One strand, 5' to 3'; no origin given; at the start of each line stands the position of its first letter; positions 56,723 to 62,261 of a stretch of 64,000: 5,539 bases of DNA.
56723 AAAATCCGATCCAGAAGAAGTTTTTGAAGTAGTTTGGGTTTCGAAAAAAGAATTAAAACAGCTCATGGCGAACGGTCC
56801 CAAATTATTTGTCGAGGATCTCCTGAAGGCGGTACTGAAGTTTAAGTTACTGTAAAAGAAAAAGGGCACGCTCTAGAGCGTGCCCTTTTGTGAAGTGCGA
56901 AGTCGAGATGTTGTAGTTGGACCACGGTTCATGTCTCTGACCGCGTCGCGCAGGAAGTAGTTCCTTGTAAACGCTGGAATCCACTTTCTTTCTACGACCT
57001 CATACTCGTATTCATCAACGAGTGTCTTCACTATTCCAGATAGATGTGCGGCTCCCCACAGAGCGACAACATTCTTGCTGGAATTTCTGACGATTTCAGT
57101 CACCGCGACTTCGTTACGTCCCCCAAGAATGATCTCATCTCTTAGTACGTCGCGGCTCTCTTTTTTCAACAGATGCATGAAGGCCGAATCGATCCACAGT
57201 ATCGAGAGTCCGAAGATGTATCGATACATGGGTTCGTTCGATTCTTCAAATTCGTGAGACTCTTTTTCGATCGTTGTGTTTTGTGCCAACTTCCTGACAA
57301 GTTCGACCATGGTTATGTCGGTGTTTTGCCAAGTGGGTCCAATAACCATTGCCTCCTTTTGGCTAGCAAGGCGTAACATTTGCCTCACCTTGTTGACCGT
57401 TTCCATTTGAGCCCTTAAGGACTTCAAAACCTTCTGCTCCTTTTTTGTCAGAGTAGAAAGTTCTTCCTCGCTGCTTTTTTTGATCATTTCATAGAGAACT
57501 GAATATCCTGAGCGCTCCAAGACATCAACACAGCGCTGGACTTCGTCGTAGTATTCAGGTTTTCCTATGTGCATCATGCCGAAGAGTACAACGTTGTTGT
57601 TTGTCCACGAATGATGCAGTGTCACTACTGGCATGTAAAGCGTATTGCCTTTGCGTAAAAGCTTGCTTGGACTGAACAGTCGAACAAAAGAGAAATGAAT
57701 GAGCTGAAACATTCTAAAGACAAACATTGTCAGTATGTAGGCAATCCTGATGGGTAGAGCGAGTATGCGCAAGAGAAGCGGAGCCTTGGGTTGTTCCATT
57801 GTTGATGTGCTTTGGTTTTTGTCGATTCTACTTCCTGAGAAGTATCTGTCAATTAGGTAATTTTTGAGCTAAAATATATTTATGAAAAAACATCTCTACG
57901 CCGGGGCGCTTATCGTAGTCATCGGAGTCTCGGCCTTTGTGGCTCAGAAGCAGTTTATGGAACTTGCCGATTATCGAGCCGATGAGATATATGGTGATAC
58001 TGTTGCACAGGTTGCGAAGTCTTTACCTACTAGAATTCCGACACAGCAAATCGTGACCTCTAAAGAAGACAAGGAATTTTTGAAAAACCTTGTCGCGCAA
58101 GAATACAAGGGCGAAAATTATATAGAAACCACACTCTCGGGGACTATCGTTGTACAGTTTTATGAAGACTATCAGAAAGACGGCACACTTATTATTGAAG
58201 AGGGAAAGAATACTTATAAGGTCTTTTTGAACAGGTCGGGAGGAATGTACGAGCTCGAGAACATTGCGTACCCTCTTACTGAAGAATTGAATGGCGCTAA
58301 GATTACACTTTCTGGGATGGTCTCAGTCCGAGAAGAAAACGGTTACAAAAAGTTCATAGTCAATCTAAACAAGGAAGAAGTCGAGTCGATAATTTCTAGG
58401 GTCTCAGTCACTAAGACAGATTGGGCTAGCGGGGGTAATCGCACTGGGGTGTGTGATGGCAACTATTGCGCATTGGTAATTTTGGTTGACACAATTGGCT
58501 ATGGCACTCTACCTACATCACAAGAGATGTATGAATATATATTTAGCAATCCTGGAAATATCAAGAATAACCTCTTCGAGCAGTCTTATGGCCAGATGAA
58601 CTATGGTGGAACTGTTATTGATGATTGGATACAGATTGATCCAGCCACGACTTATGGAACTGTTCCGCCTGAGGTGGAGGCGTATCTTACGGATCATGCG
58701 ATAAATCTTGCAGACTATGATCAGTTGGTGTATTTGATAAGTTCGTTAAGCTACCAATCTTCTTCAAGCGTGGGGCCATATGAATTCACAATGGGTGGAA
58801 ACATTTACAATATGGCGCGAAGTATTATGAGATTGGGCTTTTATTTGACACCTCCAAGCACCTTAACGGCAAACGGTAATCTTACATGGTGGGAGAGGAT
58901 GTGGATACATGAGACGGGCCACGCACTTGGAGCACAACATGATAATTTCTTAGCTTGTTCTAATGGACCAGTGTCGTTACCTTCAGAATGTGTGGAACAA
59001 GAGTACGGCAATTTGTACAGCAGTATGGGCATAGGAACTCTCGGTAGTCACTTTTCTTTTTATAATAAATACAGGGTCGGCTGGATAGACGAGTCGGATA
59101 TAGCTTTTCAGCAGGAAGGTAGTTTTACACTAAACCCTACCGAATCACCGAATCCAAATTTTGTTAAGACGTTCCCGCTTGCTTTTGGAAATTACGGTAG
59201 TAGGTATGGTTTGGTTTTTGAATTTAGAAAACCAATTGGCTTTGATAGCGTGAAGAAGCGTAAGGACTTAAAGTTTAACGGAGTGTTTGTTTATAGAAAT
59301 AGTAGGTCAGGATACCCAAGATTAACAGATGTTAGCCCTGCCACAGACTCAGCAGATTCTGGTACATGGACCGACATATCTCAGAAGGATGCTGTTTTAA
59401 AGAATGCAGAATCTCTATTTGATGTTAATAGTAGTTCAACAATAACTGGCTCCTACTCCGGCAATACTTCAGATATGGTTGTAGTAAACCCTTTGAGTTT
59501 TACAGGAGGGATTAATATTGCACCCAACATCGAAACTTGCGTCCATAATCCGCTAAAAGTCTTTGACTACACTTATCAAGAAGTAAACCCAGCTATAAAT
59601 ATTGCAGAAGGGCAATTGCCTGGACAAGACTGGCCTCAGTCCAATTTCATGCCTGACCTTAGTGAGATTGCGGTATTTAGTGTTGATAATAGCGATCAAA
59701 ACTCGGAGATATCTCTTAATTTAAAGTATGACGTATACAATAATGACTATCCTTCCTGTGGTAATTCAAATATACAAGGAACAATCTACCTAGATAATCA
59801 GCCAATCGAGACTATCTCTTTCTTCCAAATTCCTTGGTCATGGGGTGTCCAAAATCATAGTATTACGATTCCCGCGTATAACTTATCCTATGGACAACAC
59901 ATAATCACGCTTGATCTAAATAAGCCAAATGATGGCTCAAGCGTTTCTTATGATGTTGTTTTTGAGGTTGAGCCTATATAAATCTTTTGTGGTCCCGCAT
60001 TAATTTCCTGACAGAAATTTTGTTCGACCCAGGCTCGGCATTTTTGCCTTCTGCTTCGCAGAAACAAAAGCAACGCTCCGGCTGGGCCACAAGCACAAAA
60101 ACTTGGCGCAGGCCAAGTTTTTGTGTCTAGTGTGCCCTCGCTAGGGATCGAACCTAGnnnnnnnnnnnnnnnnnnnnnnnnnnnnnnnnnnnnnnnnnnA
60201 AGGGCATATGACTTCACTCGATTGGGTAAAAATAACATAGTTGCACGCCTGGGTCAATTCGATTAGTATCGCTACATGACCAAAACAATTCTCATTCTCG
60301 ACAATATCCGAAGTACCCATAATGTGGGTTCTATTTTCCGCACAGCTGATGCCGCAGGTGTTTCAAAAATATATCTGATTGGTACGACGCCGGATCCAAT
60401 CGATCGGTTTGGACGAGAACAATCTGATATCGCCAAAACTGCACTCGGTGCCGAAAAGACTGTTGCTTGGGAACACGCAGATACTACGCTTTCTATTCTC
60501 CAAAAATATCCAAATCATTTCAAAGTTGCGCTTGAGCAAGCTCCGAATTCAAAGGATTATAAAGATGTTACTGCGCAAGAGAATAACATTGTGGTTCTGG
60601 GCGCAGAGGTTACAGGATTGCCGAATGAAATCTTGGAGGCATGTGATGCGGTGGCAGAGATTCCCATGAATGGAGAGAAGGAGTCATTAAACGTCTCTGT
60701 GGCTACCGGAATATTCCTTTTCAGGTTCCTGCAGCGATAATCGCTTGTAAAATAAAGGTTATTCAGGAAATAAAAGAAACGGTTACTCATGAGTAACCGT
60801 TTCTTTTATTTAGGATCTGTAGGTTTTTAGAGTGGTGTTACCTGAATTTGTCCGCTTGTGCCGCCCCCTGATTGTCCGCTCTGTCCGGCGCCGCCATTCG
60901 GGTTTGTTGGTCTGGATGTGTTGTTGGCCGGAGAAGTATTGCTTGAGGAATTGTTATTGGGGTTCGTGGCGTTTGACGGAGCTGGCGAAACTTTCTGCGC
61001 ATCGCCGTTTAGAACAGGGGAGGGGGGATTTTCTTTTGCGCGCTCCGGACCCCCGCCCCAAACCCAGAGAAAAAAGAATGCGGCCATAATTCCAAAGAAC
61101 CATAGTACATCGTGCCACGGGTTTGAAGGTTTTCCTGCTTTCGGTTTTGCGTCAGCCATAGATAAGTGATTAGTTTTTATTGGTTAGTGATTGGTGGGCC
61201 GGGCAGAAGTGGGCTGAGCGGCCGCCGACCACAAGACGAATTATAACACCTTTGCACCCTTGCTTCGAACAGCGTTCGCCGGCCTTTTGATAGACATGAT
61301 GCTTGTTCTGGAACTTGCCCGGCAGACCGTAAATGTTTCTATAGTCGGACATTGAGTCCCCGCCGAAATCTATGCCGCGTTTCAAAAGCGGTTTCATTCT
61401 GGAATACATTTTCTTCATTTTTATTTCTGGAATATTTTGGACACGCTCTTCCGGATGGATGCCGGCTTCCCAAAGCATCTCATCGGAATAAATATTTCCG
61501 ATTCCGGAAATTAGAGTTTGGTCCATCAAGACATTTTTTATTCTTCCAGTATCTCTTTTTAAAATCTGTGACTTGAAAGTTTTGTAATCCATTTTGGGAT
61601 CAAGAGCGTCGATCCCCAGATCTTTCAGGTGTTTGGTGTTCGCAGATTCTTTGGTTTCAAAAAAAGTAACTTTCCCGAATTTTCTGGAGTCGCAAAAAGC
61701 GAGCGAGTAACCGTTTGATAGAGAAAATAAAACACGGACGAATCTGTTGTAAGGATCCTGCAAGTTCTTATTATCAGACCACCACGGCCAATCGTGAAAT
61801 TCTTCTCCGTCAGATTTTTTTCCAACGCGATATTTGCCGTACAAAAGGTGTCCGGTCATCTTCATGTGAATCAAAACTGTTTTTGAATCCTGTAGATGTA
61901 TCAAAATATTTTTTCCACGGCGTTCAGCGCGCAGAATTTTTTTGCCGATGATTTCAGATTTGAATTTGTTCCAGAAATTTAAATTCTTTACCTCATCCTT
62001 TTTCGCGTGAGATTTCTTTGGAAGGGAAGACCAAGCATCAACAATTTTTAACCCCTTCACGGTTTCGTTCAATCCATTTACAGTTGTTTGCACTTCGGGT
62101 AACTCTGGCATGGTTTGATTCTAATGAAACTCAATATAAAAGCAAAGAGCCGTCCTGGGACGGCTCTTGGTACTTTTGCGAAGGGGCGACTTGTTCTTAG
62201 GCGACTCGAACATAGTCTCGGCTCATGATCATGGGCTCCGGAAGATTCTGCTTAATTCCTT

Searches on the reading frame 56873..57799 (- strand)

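Call 84: search_protein_families(library=pfam, proteins=[window:56873-57799:-], max_evalue=0.001)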
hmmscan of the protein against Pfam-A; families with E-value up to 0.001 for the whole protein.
window:56873-57799:- (308 aa): 1 family
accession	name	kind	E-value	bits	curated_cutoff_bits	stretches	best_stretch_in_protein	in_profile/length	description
PF01963.22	TraB_PrgY_gumN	-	0.00028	21.3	26.8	0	212-257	203-248/263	TraB/PrgY/gumN family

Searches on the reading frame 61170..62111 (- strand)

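Call 84: search_protein_families(library=pfam, proteins=[window:61170-62111:-], max_evalue=0.001)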
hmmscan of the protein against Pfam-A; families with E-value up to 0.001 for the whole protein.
window:61170-62111:- (313 aa): 2 families
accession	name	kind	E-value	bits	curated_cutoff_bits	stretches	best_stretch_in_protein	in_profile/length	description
PF01149.29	Fapy_DNA_glyco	-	4.3e-25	89.1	25.5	1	1-148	1-117/117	Formamidopyrimidine-DNA glycosylase N-terminal domain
PF06831.19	H2TH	-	6.3e-22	77.8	34.7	1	165-256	1-91/93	Formamidopyrimidine-DNA glycosylase H2TH domain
